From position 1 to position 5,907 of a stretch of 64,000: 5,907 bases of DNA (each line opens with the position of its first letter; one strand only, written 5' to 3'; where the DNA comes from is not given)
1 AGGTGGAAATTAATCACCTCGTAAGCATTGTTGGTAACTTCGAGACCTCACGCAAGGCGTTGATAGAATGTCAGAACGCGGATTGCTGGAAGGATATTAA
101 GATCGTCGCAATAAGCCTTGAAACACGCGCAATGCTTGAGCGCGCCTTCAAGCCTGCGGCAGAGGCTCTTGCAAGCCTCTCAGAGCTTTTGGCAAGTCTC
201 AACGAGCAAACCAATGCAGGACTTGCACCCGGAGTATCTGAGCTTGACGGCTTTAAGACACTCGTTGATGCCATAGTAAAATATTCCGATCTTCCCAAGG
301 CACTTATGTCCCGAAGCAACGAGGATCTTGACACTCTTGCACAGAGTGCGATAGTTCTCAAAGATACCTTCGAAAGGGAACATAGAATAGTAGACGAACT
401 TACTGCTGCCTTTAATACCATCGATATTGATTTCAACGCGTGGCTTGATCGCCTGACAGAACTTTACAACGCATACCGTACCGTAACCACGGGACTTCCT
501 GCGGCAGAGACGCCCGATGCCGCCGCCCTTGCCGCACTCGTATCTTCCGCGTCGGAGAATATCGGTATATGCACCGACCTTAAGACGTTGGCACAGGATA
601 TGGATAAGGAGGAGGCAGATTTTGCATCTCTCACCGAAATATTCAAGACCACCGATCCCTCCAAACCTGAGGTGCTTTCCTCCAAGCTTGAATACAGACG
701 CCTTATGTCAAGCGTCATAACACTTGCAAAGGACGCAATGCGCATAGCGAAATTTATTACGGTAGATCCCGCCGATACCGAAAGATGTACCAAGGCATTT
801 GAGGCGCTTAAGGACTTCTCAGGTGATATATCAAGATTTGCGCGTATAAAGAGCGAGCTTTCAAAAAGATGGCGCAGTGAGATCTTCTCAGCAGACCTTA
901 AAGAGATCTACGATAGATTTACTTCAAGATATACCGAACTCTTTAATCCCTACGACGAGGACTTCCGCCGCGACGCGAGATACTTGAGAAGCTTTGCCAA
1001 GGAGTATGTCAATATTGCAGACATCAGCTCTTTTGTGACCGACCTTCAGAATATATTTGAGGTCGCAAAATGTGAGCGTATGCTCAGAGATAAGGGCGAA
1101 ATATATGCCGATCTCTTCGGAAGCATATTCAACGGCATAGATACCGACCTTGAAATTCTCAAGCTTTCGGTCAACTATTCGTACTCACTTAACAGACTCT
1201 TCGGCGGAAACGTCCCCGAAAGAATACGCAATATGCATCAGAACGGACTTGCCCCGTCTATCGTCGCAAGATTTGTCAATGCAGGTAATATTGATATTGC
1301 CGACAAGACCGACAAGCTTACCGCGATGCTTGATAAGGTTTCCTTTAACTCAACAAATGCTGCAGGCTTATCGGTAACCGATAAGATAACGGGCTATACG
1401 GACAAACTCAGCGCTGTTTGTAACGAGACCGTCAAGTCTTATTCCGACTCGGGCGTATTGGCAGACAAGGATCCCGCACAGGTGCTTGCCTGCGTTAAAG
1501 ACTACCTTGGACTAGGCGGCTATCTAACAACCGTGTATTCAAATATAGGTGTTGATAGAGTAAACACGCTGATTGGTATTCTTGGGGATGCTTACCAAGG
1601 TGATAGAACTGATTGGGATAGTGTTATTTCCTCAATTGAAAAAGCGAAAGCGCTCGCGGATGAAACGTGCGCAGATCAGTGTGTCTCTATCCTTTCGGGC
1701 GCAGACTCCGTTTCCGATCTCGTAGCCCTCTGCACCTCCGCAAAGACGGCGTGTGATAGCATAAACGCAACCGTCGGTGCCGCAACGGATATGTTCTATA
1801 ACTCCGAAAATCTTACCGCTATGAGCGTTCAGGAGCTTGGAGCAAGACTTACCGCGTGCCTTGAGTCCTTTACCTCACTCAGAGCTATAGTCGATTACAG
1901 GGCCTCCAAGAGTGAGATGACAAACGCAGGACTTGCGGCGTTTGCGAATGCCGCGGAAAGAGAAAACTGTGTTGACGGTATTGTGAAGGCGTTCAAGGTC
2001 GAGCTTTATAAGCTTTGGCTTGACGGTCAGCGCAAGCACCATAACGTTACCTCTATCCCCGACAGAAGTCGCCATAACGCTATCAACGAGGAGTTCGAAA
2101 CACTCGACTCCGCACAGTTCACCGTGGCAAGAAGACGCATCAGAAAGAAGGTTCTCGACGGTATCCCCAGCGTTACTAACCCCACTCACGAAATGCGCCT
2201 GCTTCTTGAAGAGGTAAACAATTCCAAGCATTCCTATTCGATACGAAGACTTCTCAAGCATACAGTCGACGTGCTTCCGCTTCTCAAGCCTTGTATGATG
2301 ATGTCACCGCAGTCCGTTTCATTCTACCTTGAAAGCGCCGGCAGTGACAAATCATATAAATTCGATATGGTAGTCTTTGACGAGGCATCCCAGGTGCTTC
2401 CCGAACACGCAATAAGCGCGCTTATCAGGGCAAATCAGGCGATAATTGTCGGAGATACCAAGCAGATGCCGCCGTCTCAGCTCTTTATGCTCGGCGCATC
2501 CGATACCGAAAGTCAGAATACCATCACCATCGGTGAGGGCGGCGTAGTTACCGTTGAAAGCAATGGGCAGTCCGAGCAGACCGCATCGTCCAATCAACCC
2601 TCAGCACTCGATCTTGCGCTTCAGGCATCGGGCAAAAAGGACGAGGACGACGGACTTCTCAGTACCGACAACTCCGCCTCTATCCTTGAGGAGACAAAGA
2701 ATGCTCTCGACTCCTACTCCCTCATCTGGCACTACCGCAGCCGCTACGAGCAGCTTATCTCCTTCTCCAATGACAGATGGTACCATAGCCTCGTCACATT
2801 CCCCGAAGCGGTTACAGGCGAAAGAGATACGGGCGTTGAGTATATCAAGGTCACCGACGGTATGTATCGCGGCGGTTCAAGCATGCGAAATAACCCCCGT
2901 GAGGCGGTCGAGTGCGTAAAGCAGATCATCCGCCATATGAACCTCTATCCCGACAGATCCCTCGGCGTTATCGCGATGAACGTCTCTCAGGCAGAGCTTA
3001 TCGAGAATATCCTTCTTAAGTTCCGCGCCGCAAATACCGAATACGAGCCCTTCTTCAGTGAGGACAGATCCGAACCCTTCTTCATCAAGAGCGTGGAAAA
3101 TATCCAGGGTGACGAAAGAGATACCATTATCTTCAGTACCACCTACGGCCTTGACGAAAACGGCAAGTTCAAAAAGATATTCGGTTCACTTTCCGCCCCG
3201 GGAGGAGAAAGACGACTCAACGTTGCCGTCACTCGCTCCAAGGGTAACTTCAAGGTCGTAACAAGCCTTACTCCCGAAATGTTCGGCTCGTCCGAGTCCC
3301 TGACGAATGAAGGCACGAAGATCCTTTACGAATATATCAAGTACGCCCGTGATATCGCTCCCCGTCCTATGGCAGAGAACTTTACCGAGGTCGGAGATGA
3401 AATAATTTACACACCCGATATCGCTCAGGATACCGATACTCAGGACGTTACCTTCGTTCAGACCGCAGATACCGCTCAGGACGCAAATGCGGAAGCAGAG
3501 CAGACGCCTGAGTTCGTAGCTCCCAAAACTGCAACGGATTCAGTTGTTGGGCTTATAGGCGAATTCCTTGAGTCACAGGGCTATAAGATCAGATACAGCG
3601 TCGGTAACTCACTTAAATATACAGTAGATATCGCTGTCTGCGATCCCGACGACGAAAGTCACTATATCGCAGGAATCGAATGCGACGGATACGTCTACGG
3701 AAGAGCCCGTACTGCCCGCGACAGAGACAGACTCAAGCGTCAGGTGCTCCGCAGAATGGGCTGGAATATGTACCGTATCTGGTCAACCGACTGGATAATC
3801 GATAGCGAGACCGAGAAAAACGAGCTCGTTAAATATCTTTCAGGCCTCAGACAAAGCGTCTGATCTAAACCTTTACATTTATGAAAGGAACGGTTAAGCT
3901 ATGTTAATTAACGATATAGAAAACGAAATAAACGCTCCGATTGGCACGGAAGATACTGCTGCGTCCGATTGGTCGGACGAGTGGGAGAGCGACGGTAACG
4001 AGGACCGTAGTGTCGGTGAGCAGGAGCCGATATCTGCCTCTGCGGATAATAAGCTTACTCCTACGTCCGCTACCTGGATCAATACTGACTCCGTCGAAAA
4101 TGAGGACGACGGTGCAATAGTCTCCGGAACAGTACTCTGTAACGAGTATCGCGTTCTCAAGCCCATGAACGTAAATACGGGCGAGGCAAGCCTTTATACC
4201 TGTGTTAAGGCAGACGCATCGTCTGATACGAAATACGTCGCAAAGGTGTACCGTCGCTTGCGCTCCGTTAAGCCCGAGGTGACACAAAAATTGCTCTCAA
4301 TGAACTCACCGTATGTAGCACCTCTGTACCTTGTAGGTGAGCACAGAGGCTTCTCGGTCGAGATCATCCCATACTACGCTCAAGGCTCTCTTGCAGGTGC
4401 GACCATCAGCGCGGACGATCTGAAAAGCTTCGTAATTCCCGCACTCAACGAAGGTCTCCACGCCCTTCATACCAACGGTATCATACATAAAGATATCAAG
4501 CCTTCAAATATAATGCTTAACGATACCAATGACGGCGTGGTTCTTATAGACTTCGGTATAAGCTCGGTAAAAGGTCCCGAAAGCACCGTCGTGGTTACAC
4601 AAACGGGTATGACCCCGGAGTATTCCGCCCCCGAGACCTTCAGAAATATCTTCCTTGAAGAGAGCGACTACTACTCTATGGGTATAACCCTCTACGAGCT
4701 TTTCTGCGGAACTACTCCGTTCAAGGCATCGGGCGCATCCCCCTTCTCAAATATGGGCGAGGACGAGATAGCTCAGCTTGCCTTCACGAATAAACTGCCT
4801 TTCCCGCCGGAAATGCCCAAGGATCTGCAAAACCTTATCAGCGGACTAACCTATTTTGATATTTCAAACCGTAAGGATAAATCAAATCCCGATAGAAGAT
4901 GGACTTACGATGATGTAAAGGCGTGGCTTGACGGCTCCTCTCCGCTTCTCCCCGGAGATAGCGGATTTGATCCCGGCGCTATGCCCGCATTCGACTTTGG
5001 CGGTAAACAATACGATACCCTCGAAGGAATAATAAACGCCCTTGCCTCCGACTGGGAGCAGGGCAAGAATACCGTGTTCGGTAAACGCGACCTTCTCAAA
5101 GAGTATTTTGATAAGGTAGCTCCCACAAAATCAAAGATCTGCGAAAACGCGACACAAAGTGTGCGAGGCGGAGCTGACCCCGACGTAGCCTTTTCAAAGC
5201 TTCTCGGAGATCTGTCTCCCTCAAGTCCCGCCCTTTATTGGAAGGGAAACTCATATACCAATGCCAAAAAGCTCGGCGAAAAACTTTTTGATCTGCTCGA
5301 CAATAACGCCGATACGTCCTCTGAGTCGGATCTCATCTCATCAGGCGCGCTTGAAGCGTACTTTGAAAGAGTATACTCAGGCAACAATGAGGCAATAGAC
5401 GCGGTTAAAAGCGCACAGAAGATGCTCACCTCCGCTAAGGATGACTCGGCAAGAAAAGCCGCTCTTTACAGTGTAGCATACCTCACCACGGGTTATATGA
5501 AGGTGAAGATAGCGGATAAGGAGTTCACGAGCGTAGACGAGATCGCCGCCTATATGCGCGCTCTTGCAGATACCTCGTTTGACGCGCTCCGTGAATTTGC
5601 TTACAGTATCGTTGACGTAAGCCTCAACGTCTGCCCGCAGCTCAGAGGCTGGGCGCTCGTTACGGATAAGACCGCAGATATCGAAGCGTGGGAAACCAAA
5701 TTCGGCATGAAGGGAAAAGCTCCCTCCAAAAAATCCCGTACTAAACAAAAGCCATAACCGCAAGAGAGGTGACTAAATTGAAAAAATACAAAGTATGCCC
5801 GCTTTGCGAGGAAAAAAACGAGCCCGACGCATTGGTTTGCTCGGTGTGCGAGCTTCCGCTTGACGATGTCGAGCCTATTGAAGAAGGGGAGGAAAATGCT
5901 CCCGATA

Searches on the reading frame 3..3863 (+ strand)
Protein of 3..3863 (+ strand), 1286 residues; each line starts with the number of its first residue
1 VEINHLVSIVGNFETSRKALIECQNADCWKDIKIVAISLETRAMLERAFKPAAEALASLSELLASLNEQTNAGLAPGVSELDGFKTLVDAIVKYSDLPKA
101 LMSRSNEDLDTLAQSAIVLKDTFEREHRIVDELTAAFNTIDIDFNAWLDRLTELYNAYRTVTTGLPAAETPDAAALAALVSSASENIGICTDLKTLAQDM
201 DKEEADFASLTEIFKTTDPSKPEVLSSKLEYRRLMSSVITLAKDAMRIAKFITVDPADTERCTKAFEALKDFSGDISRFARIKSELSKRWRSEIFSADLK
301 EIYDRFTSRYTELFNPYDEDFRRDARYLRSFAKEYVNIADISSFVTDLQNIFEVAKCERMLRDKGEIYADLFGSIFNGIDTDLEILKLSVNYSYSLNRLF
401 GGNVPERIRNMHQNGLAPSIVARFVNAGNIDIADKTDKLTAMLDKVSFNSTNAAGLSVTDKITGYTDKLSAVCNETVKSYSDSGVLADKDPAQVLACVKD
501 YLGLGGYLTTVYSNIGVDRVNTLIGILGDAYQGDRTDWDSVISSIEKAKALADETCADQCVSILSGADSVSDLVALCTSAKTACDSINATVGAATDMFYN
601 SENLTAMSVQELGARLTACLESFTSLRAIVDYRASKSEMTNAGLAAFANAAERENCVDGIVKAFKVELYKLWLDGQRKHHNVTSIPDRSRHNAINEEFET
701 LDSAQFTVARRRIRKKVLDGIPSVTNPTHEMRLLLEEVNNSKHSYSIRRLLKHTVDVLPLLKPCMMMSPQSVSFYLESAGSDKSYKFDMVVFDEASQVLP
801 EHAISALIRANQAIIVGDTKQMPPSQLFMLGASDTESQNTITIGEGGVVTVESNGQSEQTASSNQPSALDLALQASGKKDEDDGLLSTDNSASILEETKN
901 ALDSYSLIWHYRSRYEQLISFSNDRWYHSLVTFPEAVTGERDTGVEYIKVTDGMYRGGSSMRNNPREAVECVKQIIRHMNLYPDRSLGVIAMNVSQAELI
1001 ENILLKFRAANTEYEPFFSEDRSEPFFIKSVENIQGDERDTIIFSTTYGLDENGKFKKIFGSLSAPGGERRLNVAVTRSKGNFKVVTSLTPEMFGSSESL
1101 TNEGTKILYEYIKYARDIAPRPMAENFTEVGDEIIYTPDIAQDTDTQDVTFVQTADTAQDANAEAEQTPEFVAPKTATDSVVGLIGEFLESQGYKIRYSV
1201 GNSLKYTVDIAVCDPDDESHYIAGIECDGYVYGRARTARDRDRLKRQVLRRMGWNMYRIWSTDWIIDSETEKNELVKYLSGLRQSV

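Call 26: search_protein_families(library=pfam, proteins=[window:3-3863:+], max_evalue=0.001)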
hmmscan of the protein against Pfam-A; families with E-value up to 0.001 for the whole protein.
window:3-3863:+ (1286 aa): 3 families
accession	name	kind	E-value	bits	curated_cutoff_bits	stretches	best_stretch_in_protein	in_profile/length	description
PF18741.7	MTES_1575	-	2.1e-25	89.1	38.2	1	1186-1278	6-95/96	REase_MTES_1575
PF13087.12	AAA_12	-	1.5e-12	48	27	1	908-1087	21-192/195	AAA domain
PF13086.12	AAA_11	-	1e-06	29.2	27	1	784-824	210-252/257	AAA domain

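Call 50: search_protein_families(library=padloc, proteins=[window:3-3863:+], max_evalue=0.01)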
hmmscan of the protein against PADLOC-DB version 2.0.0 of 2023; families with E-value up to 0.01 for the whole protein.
window:3-3863:+ (1286 aa): 7 families
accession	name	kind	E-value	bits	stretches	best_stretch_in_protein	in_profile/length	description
PDLC05009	PDC-S37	-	5e-191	635.7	3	524-1117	669-1224/1550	-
PDLC02194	Hhe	-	3.3e-80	267.9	3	875-1099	1426-1648/1911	-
PDLC03924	MkoC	-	5.7e-26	88.9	1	734-1100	614-953/1136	-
PDLC03920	MkoA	-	2.7e-16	57.1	2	773-825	779-830/1112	-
PDLC03921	MkoA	-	7.1e-07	25.2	1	785-825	1295-1335/1607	-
PDLC02895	DpdJ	-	0.00047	15.1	1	1002-1084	372-449/2112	DpdJ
PDLC05065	PDC-S68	-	0.006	12.4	1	777-824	696-744/1221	-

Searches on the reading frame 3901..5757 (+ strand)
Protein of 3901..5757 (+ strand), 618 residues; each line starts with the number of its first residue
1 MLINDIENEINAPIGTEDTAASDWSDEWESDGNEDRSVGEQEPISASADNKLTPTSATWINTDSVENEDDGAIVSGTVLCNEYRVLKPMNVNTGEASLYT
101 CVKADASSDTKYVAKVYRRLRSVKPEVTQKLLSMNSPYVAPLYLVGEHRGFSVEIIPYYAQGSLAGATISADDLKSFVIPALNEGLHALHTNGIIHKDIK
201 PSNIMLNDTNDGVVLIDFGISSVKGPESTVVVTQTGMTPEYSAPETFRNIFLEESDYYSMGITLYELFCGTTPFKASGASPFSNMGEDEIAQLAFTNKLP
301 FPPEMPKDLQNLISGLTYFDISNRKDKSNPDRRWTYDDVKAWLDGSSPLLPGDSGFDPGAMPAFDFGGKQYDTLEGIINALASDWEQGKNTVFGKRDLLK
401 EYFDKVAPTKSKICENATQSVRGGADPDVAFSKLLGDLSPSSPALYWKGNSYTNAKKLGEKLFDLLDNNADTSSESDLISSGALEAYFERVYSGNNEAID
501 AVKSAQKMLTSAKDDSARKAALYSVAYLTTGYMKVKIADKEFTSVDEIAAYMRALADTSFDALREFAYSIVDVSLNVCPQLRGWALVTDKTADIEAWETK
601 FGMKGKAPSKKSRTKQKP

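Call 26: search_protein_families(library=pfam, proteins=[window:3901-5757:+], max_evalue=0.001)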
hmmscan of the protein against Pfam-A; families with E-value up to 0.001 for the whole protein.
window:3901-5757:+ (618 aa): 3 families
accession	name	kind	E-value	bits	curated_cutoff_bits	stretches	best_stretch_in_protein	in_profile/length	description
PF00069.31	Pkinase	-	2.6e-29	102.9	31.7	1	132-324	53-251/263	Protein kinase domain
PF07714.23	PK_Tyr_Ser-Thr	-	4.4e-16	59.4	23.1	1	181-324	110-248/258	Protein tyrosine and serine/threonine kinase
PF01636.29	APH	-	0.00064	20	23.2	0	174-221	150-197/239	Phosphotransferase enzyme family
